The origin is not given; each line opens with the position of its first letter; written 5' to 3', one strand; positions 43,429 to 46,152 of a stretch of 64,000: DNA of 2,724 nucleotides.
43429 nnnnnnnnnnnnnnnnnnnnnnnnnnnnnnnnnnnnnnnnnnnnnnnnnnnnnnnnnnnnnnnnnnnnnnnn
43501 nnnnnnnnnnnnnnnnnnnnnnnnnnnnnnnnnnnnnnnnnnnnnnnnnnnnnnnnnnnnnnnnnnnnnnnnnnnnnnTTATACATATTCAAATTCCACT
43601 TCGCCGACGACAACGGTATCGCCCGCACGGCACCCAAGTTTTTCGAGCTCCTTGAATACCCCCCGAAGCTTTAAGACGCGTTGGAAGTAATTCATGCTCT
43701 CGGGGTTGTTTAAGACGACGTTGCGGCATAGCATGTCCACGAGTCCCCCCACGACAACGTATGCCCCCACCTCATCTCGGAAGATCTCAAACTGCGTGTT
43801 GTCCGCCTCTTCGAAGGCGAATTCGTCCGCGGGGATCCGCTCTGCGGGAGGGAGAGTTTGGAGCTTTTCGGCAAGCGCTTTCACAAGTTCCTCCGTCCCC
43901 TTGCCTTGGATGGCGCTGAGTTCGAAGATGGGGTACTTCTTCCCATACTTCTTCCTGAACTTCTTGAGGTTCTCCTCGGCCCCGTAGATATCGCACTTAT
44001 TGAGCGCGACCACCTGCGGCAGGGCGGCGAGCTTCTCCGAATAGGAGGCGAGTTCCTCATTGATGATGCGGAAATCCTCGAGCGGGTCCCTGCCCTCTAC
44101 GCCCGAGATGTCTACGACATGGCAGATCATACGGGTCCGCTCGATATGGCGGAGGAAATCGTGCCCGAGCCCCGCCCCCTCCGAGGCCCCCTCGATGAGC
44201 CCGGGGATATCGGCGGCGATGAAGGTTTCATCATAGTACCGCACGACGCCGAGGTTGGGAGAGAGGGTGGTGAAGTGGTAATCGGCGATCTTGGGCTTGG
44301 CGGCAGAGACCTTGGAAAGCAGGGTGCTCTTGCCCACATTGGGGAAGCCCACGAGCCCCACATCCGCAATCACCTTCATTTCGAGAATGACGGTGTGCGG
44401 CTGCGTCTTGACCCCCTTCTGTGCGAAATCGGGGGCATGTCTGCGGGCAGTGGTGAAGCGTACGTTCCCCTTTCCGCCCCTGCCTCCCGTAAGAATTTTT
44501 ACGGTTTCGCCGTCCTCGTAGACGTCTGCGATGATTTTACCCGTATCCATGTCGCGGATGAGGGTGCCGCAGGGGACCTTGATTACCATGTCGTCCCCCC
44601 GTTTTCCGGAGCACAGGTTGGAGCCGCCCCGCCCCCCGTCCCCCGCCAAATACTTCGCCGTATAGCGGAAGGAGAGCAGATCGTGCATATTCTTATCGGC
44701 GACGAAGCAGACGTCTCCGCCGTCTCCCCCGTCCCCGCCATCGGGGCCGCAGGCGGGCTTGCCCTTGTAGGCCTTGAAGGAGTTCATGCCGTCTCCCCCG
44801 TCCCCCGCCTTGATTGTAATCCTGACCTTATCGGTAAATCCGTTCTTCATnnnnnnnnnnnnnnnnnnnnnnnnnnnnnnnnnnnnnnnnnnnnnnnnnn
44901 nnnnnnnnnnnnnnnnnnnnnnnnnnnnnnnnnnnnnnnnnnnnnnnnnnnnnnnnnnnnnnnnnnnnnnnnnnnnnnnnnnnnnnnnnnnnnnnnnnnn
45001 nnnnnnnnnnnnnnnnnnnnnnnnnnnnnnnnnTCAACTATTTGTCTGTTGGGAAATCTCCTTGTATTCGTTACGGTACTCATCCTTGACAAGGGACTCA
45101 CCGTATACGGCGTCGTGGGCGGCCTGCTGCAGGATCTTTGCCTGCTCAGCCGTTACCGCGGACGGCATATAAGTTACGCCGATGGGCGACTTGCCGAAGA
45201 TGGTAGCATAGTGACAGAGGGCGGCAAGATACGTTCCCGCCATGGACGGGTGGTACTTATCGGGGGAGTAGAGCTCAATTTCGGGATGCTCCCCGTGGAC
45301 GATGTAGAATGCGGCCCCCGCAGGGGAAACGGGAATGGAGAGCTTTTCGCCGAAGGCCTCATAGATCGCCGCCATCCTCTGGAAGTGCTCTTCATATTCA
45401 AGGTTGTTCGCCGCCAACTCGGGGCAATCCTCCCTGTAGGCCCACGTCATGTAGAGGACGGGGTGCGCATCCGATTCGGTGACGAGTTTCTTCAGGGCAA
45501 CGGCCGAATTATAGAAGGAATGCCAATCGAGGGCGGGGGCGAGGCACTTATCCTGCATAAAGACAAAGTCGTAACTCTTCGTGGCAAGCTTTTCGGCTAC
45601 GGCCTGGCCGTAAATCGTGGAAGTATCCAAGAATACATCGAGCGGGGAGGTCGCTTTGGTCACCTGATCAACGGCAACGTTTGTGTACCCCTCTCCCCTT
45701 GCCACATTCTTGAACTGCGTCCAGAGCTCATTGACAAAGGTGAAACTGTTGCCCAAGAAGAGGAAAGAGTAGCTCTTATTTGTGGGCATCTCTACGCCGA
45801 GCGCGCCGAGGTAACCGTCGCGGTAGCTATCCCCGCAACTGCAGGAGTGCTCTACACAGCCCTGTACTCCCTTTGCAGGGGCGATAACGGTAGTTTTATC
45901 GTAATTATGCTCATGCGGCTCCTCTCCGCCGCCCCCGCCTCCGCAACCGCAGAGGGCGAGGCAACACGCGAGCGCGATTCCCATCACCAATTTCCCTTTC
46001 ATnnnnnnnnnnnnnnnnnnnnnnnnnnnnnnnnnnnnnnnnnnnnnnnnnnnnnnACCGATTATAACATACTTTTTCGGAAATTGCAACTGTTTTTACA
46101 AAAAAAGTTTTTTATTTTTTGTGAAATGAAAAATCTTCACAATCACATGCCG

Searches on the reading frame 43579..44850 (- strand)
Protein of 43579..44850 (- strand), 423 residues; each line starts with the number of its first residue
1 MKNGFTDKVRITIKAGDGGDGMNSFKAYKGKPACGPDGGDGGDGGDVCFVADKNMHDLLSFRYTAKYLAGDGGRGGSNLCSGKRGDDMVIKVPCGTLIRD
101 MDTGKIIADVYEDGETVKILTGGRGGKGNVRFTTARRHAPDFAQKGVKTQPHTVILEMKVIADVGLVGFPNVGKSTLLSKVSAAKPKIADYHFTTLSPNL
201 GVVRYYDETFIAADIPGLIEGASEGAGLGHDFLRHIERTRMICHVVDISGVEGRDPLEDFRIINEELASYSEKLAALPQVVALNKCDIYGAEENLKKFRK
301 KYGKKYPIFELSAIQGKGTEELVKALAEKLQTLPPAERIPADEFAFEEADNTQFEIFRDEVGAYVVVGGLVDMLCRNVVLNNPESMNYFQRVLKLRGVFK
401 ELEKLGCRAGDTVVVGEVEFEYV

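Call 17: search_protein_families(library=pfam, proteins=[window:43579-44850:-])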
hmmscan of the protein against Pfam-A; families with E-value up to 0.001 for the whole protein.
window:43579-44850:- (423 aa): 6 families
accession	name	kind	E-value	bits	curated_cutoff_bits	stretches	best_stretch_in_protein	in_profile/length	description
PF01018.28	GTP1_OBG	-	2.9e-51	173.6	27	1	7-160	2-155/155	GTP1/OBG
PF01926.29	MMR_HSR1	-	2.3e-25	89.3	21.9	1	163-285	1-113/113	50S ribosome-binding GTPase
PF09269.16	DUF1967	-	1.4e-18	67.1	27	1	354-422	1-70/70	Domain of unknown function (DUF1967)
PF02421.24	FeoB_N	-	9.4e-11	41.9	27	1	164-325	3-155/156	Ferrous iron transport protein B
PF03193.22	RsgA_GTPase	-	6.6e-06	26.5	30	1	276-332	53-110/174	RsgA GTPase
PF00009.33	GTP_EFTU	-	0.00056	20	26.5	0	276-331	121-187/188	Elongation factor Tu GTP binding domain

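Call 19: find_related_loci(query=window:43579-44850:-, collection=genome_contigs, flank=10000)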
Query window:43579-44850:- (423 aa) in genome_contigs; peptide patterns used: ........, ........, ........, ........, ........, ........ (x = any residue, [..] = any of these).
432 stretches matched a pattern; 313 encode a relative of the query (tblastn E <= 1e-3); the best 80 are kept; 80 distinct loci.
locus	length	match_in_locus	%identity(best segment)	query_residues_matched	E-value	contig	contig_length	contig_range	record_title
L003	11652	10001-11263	84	3-423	0e+0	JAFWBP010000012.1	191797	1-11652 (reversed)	MAG: Clostridia bacterium isolate RGIG5591 Sheep_Colon.Co__c1721973, whole genome shotgun sequence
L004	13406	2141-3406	86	2-423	0e+0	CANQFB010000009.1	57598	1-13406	MAG: uncultured Clostridia bacterium isolate Lapin-008__bin21 genome assembly, contig: Lapin-008__NODE_670_length_57598_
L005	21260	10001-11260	85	3-423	0e+0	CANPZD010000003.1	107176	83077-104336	MAG: uncultured Clostridia bacterium isolate Lapin-002__bin128 genome assembly, contig: Lapin-002__NODE_203_length_10717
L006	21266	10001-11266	83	2-423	0e+0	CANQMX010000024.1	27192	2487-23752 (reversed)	MAG: uncultured Clostridia bacterium isolate Lapin-012__bin96 genome assembly, contig: Lapin-012__NODE_2619_length_27192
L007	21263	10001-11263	86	3-423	0e+0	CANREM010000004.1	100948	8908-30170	MAG: uncultured Clostridia bacterium isolate Lapin-024__bin45 genome assembly, contig: Lapin-024__NODE_198_length_100948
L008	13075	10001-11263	86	3-423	0e+0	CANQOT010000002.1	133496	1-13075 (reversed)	MAG: uncultured Clostridia bacterium isolate Lapin-012__bin72 genome assembly, contig: Lapin-012__NODE_201_length_133496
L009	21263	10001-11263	86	3-423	0e+0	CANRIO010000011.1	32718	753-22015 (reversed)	MAG: uncultured Clostridia bacterium isolate Lapin-023__bin22 genome assembly, contig: Lapin-023__NODE_1844_length_32718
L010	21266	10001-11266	82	2-423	0e+0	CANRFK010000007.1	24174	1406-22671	MAG: uncultured Clostridia bacterium isolate Lapin-023__bin48 genome assembly, contig: Lapin-023__NODE_2784_length_24174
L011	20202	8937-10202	84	2-423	0e+0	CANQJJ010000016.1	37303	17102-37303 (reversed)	MAG: uncultured Clostridia bacterium isolate Lapin-032__bin10 genome assembly, contig: Lapin-032__NODE_1827_length_37303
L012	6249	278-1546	84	1-423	0e+0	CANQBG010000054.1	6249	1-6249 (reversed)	MAG: uncultured Clostridia bacterium isolate Lapin-002__bin92 genome assembly, contig: Lapin-002__NODE_16696_length_6249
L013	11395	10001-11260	81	4-423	0e+0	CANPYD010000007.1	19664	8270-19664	MAG: uncultured Clostridia bacterium isolate Lapin-005__bin37 genome assembly, contig: Lapin-005__NODE_3649_length_19664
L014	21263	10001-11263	84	3-423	0e+0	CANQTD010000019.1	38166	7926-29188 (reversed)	MAG: uncultured Clostridia bacterium isolate Lapin-008__bin52 genome assembly, contig: Lapin-008__NODE_1278_length_38166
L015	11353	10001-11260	81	4-423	0e+0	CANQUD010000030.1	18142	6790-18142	MAG: uncultured Clostridia bacterium isolate Lapin-008__bin80 genome assembly, contig: Lapin-008__NODE_3488_length_18142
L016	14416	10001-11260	80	4-423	0e+0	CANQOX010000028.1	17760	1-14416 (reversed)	MAG: uncultured Clostridia bacterium isolate Lapin-012__bin59 genome assembly, contig: Lapin-012__NODE_4068_length_17760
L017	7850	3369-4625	80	5-423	0e+0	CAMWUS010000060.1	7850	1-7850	MAG TPA_asm: uncultured Clostridia bacterium isolate SRR14411325_bin.11_metawrap_v1.3_MAG genome assembly, contig: NODE.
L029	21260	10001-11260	80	5-423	0e+0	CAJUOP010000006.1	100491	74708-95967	MAG TPA_asm: uncultured Christensenellaceae bacterium isolate MGBC162943 genome assembly, contig: MGBC162943.6, whole ge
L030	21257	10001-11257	79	5-423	0e+0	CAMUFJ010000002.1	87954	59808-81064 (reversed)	MAG TPA_asm: uncultured Clostridia bacterium isolate SRR14038239_bin.39_metawrap_v1.3_MAG genome assembly, contig: NODE.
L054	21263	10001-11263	79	3-423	0e+0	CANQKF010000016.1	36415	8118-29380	MAG: uncultured Clostridia bacterium isolate Lapin-027__bin2 genome assembly, contig: Lapin-027__NODE_871_length_36415_c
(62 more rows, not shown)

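Call 24: find_encoding_contigs(protein=window:43579-44850:-, flank=4000, max_places=10)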
Protein window:43579-44850:- (423 aa): 1 contig read that carries it; 1 place shown.
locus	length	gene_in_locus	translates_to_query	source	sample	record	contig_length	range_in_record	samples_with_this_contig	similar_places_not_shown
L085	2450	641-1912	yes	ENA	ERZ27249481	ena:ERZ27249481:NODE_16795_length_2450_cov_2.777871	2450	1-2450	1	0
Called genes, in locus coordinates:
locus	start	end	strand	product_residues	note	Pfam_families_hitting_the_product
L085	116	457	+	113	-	-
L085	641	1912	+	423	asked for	PF01018:GTP1_OBG, PF03193:RsgA_GTPase (faint), PF01926:MMR_HSR1, PF02421:FeoB_N, PF09269:DUF1967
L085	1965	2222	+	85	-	PF01985:CRS1_YhbY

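Call 55: search_protein_families(library=pfam, max_evalue=0.01, proteins=[L029:18357-21257:+, L054:20084-21262:-, L006:12259-13200:+, L030:11829-12700:+])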
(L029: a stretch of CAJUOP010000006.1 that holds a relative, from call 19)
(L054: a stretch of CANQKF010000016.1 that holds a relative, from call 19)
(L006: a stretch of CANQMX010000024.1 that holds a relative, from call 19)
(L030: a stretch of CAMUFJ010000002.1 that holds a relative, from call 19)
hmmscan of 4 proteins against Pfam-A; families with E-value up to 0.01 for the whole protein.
L029:18357-21257:+ (967 aa): 1 family
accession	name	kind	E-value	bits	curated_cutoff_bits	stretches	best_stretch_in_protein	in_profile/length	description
PF13306.12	LRR_5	-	7.3e-27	94.2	27.7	2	121-210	19-107/127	BspA type Leucine rich repeat region (6 copies)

L054:20084-21262:- (392 aa): 2 families
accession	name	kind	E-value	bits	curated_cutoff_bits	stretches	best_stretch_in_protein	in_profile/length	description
PF07728.20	AAA_5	-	1.3e-05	25.6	22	1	101-251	2-138/139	AAA domain (dynein-related subfamily)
PF13191.12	AAA_16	-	0.0057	17.6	32.6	0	87-164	11-85/167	AAA ATPase domain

L006:12259-13200:+ (314 aa): 5 families
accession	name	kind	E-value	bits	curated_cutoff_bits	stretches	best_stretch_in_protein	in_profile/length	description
PF18998.6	Flg_new_2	-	2.2e-07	31.2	23.6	1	40-106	6-71/73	Divergent InlB B-repeat domain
PF09479.16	Flg_new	-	1.5e-05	25.4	27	1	32-102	1-64/65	Listeria-Bacteroides repeat domain (List_Bact_rpt)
PF01336.31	tRNA_anti-codon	-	8.5e-05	22.9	27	0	137-188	3-51/75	OB-fold nucleic acid binding domain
PF16100.11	RMI2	-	0.0045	17.2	29.4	0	136-169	42-75/132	RecQ-mediated genome instability protein 2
PF19135.5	DUF5818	-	0.0052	16.8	27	0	260-296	8-44/57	Protein of unknown function (DUF5818)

L030:11829-12700:+ (290 aa): 0 families

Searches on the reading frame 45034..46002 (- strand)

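Call 17: search_protein_families(library=pfam, proteins=[window:45034-46002:-])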
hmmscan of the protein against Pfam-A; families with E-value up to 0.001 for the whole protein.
window:45034-46002:- (322 aa): 1 family
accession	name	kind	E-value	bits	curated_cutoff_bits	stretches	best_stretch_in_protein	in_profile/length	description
PF16227.11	DUF4886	-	3.1e-15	56.3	26.7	1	134-298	73-242/242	Domain of unknown function (DUF4886)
